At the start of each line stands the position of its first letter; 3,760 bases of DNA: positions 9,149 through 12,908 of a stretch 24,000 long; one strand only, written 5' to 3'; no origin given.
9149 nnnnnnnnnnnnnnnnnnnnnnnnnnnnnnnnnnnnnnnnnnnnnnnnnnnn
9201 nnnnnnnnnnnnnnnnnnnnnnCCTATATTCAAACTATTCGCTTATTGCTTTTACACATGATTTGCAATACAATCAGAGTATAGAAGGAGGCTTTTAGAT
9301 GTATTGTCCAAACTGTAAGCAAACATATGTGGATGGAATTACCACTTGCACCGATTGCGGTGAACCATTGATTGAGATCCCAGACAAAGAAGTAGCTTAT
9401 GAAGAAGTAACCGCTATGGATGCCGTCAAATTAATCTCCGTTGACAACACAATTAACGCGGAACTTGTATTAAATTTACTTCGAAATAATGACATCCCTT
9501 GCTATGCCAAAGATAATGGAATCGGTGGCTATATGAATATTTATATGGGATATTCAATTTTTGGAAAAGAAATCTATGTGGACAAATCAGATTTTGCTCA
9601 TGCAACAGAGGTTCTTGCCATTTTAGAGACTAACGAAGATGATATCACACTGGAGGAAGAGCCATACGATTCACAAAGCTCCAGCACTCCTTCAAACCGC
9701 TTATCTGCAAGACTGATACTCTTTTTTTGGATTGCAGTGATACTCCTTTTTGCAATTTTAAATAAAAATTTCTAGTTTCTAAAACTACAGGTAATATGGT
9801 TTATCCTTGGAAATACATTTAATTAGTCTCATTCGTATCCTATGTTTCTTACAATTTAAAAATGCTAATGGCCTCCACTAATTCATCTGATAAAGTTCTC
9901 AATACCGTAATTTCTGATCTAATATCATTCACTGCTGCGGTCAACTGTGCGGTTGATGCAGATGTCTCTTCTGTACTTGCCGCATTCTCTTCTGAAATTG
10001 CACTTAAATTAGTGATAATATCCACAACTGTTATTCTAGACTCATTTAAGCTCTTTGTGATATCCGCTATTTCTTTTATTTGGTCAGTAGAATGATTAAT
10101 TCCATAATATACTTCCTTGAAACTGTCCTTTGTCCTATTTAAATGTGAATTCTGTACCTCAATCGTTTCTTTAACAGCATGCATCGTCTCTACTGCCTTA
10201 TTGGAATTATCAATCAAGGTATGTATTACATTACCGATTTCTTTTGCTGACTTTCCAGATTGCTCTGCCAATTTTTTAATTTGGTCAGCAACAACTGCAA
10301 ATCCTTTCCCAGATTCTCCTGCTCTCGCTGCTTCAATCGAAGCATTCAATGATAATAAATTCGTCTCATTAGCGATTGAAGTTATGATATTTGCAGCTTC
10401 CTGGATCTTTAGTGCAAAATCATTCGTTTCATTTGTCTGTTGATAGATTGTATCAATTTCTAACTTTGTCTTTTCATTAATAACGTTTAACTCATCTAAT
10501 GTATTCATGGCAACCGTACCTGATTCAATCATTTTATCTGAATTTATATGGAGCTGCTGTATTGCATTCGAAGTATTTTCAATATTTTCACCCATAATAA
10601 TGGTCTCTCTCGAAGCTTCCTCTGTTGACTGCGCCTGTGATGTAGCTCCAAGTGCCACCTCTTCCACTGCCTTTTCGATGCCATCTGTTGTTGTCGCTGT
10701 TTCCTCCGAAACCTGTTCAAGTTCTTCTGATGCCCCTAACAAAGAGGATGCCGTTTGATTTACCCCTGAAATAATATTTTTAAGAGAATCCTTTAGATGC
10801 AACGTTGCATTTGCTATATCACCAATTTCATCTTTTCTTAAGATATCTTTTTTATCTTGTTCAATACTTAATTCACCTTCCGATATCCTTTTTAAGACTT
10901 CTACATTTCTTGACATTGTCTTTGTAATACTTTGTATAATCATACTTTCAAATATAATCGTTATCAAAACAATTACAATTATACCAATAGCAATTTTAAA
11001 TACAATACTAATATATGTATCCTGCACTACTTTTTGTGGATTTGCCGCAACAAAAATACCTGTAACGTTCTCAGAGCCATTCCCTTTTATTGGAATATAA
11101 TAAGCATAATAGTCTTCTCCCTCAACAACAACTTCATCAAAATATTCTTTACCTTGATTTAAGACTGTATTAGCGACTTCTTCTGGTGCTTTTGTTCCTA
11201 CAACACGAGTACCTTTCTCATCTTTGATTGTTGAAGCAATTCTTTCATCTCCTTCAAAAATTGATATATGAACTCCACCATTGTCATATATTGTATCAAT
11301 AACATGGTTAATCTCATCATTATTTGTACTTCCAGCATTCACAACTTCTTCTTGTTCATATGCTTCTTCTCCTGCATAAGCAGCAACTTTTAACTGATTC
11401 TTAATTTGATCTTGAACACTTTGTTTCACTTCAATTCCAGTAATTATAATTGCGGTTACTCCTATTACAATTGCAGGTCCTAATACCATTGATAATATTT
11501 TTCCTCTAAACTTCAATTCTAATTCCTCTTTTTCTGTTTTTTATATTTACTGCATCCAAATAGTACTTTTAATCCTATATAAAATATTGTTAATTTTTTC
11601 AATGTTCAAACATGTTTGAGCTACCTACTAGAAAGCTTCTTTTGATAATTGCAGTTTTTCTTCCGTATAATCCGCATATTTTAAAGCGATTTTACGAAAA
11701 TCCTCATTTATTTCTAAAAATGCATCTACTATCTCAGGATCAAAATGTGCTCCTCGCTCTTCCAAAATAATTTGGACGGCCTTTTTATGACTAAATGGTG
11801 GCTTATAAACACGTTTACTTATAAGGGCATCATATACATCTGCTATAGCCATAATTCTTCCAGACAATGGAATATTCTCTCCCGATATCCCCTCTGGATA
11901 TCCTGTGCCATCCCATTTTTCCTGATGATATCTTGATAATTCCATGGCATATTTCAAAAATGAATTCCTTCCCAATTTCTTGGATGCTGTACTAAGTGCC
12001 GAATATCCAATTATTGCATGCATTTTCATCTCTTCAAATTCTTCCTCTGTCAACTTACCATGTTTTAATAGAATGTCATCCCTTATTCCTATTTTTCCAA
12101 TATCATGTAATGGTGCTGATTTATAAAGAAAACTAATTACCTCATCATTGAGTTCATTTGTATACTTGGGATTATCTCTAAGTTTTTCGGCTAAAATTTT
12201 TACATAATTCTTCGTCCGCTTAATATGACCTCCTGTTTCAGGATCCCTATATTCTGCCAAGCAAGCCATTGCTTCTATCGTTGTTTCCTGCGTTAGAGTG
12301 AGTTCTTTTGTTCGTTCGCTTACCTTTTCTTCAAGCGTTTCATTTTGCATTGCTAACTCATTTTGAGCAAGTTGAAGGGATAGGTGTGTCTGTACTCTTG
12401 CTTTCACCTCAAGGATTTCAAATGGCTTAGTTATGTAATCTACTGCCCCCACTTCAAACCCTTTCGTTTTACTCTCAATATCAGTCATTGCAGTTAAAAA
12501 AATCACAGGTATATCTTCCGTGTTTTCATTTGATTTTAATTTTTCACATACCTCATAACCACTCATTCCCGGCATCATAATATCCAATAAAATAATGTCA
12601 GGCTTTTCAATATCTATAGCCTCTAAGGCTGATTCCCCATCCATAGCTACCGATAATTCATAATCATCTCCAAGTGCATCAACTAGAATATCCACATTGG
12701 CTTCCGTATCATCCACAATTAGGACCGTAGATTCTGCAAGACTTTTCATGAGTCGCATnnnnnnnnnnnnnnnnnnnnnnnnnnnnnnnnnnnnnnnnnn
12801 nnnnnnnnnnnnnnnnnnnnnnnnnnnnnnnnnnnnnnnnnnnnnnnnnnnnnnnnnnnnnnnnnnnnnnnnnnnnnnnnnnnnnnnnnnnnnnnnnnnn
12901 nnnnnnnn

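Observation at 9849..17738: Stressosome-type RsbR-RsbS-RsbT-RsbX module wired to a hybrid histidine kinase, an HD-GYP response regulator and an MCP instead of sigma-B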

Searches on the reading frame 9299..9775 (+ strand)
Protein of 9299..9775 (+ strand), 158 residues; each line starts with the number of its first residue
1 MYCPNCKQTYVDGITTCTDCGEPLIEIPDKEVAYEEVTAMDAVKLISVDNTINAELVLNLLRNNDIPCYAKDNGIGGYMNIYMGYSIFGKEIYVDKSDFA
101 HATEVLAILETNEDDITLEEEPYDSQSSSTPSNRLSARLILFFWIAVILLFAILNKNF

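Call 5: search_protein_families(library=pfam, proteins=[window:9299-9775:+], max_evalue=0.001)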
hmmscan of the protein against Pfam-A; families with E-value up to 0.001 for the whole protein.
window:9299-9775:+ (158 aa): 1 family
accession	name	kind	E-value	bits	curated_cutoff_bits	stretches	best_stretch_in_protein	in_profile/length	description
PF09413.15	DUF2007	-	2.4e-08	34.4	25.7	1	43-107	2-63/66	Putative prokaryotic signal transducing protein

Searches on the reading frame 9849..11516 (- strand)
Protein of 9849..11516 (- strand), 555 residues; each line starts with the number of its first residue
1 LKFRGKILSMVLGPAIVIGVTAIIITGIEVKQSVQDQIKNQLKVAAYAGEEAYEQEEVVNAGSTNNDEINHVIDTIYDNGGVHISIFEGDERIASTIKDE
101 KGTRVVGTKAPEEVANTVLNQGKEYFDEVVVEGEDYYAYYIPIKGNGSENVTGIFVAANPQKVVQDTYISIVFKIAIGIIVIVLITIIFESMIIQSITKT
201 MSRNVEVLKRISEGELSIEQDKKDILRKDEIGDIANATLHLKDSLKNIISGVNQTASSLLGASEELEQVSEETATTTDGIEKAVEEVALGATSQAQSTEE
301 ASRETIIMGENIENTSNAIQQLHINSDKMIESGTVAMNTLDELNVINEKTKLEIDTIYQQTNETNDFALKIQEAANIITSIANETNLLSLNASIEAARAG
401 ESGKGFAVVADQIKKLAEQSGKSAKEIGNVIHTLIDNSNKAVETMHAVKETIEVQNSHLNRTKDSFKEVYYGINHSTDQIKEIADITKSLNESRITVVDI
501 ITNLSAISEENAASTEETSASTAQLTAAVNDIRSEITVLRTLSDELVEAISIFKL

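Call 3: search_protein_families(library=pfam, proteins=[window:9849-11516:-], max_evalue=0.01)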
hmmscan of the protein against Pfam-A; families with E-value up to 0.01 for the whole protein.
window:9849-11516:- (555 aa): 5 families
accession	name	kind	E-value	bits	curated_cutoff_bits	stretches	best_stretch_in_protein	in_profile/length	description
PF00015.26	MCPsignal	-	5.5e-34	117.9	34.6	1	350-491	14-155/172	Methyl-accepting chemotaxis protein (MCP) signalling domain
PF17202.10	sCache_3_3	-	4.2e-24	85.4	28.8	1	69-168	6-104/107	Single cache domain 3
PF17201.10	Cache_3-Cache_2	-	1.9e-10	40.9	27.7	1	45-164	70-188/299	Cache 3/Cache 2 fusion domain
PF20155.4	TMP_3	-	0.00053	20.2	41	1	433-529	5-101/192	Tape measure protein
PF17203.10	sCache_3_2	-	0.003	18.1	28.4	1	36-154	4-121/140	Single cache domain 3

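Call 4: search_protein_families(library=ncbifam, proteins=[window:9849-11516:-], max_evalue=0.001)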
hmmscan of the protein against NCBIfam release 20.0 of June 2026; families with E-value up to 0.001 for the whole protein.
window:9849-11516:- (555 aa): 8 families
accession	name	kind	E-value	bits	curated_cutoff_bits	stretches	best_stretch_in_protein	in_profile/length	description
NF058645.1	MCPCtpMPsAe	equivalog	3.9e-24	85.3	900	1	163-528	196-544/558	methyl-accepting chemotaxis protein CtpM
NF047851.1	MCPCitTducer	equivalog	6.6e-24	84.9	900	1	164-541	184-516/553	methyl-accepting chemotaxis citrate transducer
NF050802.1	AspChtxCcaA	equivalog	3.8e-21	75.1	1300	1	315-451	516-652/700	aspartate chemotaxis receptor CcaA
NF011615.0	PRK15041.1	equivalog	5.1e-20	71.6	947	1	170-470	190-460/554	methyl-accepting chemotaxis protein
NF011622.0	PRK15048.1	equivalog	6.1e-20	71.8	900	1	168-450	187-434/553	methyl-accepting chemotaxis protein II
NF041847.1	transduc_aer2_vibrio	equivalog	1e-16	60.3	1200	1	196-436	454-663/804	aerotaxis transducer Aer2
NF007309.0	PRK09793.1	equivalog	3.5e-14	52.7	903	1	191-540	212-512/533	methyl-accepting chemotaxis protein IV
NF033092.0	HK_WalK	equivalog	2.4e-12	46.3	725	1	19-248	25-249/594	cell wall metabolism sensor histidine kinase WalK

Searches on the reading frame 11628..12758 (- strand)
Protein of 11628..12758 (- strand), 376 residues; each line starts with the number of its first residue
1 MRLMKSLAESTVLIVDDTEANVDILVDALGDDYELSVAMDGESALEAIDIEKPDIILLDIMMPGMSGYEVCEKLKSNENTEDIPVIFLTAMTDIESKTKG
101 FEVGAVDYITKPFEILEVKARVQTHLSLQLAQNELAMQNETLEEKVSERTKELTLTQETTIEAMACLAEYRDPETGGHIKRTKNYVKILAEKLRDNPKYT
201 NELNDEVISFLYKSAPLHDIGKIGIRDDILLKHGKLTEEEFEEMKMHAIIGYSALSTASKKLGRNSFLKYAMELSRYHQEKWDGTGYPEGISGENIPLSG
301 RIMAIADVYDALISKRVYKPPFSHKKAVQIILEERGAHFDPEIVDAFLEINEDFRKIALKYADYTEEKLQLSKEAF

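Call 3: search_protein_families(library=pfam, proteins=[window:11628-12758:-], max_evalue=0.01)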
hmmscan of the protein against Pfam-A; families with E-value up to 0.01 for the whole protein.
window:11628-12758:- (376 aa): 3 families
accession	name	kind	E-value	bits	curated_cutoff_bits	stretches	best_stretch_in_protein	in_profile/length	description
PF13487.12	HD_5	-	4.6e-29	101.8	27.2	1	164-343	3-170/170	HD domain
PF00072.30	Response_reg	-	3.5e-27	95.2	30.2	1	12-122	1-110/111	Response regulator receiver domain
PF01966.28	HD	-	2.7e-15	57.1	22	1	177-311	3-115/116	HD domain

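Call 4: search_protein_families(library=ncbifam, proteins=[window:11628-12758:-], max_evalue=0.001)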
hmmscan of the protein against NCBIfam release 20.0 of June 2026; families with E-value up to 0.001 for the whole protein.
window:11628-12758:- (376 aa): 99 families (the best 25 are shown)
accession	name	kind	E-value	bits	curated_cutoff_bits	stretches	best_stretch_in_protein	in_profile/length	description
NF053512.1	nitric_RR_NosR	exception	1.6e-48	165.8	400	1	12-357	1-360/422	response regulator c-di-GMP phosphodiesterase, NosR family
NF007135.0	PRK09581.1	equivalog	4.6e-39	134.5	474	1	10-154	3-148/457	PleD family two-component system response regulator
TIGR02154.1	PhoB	equivalog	1.4e-30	106.3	296.2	1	10-139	3-136/226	phosphate regulon transcriptional regulator PhoB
NF053854.1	RespRegPhoBBctds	equivalog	1.8e-30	106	270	1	12-147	1-134/225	two-component system response regulator PhoB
NF045944.1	ResRegRpaBCyano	equivalog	7.4e-29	100.8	330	1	13-134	1-120/229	response regulator transcription factor RpaB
NF040689.1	MtrAB_MtrA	equivalog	1.2e-27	96.7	300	1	12-146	1-133/219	MtrAB system response regulator MtrA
NF040534.1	resp_reg_YycF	equivalog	2.9e-26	92.2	340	1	11-145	2-134/231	response regulator YycF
NF008296.0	PRK11083.1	equivalog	7.6e-26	90.9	273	1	9-135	3-127/228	two-component system response regulator CreB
NF033117.2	vanR_ACDEGLN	exception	1.3e-24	87.1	350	1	12-141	1-128/226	VanR-ABDEGLN family response regulator transcription factor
TIGR01387.1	cztR_silR_copR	subfamily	6.3e-24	84.8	279.2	1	12-157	1-150/218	heavy metal response regulator transcription factor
NF033120.0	vanR_FM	exception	7.4e-24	84.7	460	1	10-141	4-133/231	vancomycin resistance response regulator transcription factor, VanR-F/VanR-M family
NF007982.1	PRK10710.1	equivalog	1.5e-23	83.6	380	1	7-142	5-138/235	envelope stress response regulator BaeR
NF008469.0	PRK11361.1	equivalog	2.1e-22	79.4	714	1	9-145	4-139/461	acetoacetate metabolism transcriptional regulator AtoC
NF047465.1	hybrid_HK_LvrA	exception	6e-21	74.2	1200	1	8-144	466-602/819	hybrid histidine kinase/response regulator LvrA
NF041733.1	resp_reg_CseB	equivalog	9.2e-21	74.3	350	1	12-158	3-147/228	two-component system response regulator CseB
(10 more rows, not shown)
